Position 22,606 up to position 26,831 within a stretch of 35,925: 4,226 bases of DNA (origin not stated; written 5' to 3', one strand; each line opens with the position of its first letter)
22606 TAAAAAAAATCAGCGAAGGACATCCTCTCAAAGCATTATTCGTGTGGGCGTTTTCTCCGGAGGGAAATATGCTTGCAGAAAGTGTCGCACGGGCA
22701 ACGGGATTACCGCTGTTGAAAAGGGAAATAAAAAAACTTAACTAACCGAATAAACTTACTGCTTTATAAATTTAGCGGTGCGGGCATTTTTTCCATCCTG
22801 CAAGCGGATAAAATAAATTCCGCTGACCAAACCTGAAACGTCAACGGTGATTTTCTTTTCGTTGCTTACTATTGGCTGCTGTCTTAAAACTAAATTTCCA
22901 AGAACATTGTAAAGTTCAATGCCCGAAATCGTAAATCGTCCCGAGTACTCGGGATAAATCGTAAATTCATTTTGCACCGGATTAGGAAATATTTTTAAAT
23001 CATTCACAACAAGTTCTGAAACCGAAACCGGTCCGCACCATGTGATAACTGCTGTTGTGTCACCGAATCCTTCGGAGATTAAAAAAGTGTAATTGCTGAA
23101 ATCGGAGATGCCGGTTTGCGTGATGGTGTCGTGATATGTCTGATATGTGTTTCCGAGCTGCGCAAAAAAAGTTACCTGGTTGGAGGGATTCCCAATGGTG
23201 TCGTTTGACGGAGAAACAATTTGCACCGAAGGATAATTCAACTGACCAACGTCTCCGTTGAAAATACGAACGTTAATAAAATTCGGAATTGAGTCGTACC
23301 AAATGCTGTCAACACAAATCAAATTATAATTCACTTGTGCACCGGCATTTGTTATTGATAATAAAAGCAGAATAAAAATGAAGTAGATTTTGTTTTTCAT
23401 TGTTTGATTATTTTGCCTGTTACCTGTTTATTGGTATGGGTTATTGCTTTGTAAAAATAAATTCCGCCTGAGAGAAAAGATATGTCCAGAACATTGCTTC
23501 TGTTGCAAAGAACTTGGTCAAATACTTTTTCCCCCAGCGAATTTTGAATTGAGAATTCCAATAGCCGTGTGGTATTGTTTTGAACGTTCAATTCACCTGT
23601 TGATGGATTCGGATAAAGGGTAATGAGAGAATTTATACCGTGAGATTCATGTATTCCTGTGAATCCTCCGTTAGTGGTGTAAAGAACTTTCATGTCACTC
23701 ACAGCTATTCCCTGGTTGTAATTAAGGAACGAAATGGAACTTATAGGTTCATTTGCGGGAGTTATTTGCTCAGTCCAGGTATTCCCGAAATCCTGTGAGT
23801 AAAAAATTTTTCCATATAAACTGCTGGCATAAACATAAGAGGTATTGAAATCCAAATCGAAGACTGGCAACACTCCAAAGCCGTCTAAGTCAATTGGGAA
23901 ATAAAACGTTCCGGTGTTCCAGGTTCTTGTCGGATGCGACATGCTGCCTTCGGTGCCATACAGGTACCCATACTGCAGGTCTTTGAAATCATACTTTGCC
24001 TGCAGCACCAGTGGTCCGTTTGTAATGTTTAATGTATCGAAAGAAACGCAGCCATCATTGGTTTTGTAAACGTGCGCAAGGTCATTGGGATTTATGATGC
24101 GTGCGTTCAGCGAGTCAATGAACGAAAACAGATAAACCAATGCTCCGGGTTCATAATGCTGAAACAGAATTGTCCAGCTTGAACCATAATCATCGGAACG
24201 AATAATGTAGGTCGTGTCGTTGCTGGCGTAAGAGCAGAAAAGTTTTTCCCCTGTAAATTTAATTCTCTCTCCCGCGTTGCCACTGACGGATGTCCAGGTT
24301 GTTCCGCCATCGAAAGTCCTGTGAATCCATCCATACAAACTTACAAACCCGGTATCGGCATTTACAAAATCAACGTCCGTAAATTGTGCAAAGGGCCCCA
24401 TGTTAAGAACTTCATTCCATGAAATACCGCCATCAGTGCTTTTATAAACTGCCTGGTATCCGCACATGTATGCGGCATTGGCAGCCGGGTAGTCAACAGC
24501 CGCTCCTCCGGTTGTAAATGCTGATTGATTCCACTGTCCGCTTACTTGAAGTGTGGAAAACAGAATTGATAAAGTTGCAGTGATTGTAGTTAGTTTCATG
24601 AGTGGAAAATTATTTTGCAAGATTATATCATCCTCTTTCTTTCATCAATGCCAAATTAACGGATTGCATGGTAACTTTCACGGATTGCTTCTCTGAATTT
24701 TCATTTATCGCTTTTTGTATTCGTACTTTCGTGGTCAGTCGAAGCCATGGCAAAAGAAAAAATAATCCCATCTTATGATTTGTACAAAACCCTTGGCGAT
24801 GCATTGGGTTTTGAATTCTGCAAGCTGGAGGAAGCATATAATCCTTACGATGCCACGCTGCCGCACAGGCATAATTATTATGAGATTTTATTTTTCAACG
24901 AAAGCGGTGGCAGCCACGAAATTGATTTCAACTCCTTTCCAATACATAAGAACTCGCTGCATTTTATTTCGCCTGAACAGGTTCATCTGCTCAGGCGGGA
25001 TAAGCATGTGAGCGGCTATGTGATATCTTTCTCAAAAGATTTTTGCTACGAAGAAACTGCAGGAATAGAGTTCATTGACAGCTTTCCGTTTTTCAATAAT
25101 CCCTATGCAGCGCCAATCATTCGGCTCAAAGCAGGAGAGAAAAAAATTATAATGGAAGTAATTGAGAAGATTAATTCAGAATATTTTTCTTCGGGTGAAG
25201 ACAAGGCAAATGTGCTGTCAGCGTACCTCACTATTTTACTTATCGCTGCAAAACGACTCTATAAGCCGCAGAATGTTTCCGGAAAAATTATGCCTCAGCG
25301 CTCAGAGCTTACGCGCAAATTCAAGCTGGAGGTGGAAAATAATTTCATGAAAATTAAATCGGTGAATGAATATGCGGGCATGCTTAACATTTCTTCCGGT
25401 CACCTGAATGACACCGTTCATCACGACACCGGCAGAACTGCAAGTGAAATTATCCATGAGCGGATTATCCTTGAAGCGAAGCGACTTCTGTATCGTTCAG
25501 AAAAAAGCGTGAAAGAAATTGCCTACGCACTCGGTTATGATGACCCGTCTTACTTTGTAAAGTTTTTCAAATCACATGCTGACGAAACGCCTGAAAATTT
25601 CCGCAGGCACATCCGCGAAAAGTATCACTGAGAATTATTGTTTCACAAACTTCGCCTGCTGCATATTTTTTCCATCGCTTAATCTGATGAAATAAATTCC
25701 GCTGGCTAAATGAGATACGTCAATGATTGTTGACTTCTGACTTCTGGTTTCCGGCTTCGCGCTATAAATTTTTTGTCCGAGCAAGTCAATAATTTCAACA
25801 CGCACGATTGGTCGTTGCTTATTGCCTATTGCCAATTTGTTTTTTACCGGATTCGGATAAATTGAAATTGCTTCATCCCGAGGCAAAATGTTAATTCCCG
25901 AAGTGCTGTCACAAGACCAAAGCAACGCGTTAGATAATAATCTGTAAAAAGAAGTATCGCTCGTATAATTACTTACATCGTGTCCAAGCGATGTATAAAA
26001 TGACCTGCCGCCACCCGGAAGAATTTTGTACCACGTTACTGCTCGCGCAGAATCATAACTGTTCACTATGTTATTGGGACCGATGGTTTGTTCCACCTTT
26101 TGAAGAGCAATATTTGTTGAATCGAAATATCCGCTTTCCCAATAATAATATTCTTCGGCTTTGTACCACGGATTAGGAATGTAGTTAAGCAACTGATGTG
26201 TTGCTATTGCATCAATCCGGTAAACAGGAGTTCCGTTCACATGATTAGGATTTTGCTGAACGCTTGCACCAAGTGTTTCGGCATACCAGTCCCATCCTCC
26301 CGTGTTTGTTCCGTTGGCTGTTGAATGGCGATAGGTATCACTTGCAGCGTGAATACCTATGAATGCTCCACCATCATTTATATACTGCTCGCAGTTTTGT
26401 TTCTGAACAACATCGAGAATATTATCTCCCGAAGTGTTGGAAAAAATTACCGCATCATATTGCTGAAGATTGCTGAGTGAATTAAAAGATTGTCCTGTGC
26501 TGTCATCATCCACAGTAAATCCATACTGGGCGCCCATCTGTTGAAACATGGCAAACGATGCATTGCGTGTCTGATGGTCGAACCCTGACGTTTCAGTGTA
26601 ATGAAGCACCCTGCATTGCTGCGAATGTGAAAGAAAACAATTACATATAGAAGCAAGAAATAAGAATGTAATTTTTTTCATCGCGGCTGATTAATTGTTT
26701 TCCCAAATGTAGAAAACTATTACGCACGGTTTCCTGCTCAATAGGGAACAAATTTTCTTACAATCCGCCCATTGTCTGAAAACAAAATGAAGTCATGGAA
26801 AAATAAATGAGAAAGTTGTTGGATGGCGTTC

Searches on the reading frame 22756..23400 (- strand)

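Call 8: search_protein_families(library=pfam, proteins=[window:22756-23400:-], max_evalue=0.01)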
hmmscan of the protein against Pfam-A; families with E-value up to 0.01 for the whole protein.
window:22756-23400:- (214 aa): 1 family
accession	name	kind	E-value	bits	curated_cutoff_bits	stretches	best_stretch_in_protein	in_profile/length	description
PF18962.6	Por_Secre_tail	-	8.4e-15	55.3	27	1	137-212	1-74/75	Secretion system C-terminal sorting domain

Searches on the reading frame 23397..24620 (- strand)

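Call 8: search_protein_families(library=pfam, proteins=[window:23397-24620:-], max_evalue=0.01)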
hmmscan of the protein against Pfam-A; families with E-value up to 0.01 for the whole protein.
window:23397-24620:- (407 aa): 5 families
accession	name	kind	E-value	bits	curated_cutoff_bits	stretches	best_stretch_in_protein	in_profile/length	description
PF18962.6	Por_Secre_tail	-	6.2e-11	42.9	27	1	335-405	1-74/75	Secretion system C-terminal sorting domain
PF15902.12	Sortilin-Vps10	-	6e-09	35.6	33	0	257-298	32-75/446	Sortilin, neurotensin receptor 3,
PF14870.12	PSII_BNR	-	2.7e-08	33.9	27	1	73-194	13-137/303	Photosynthesis system II assembly factor YCF48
PF15899.11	BNR_6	-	9.2e-05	22.6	27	0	272-285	1-13/14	BNR-Asp box repeat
PF02012.26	BNR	-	0.001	19.1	27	0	59-69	1-11/12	BNR/Asp-box repeat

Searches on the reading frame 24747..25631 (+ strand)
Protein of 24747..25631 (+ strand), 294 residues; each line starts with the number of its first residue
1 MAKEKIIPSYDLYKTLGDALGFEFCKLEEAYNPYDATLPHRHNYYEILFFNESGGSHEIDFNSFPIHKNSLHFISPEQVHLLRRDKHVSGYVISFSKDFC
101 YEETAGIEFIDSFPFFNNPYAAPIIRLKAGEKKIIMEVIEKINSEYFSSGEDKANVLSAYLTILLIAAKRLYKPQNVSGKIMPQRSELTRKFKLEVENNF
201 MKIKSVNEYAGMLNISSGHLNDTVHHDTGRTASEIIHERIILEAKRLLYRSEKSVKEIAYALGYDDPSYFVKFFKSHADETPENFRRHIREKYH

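Call 8: search_protein_families(library=pfam, proteins=[window:24747-25631:+], max_evalue=0.01)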
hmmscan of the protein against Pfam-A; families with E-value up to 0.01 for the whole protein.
window:24747-25631:+ (294 aa): 3 families
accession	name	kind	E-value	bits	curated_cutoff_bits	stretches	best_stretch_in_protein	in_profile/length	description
PF12833.13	HTH_18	-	1.8e-20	73.4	33.6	1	209-287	1-79/80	Helix-turn-helix domain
PF00165.29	HTH_AraC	-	9.3e-09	35.7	26.6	1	251-286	7-41/42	Bacterial regulatory helix-turn-helix proteins, AraC family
PF02311.25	AraC_binding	-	3.1e-05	24.2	21.1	1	29-117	8-98/135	AraC-like ligand binding domain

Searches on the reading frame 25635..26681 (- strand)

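Call 8: search_protein_families(library=pfam, proteins=[window:25635-26681:-], max_evalue=0.01)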
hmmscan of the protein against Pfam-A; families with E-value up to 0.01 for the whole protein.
window:25635-26681:- (348 aa): 2 families
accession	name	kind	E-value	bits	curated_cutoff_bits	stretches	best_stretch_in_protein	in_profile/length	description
PF06283.17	ThuA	-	2.9e-36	126.1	33.4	1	24-255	1-208/209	Trehalose utilisation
PF18962.6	Por_Secre_tail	-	3.5e-15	56.5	27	1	274-346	1-74/75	Secretion system C-terminal sorting domain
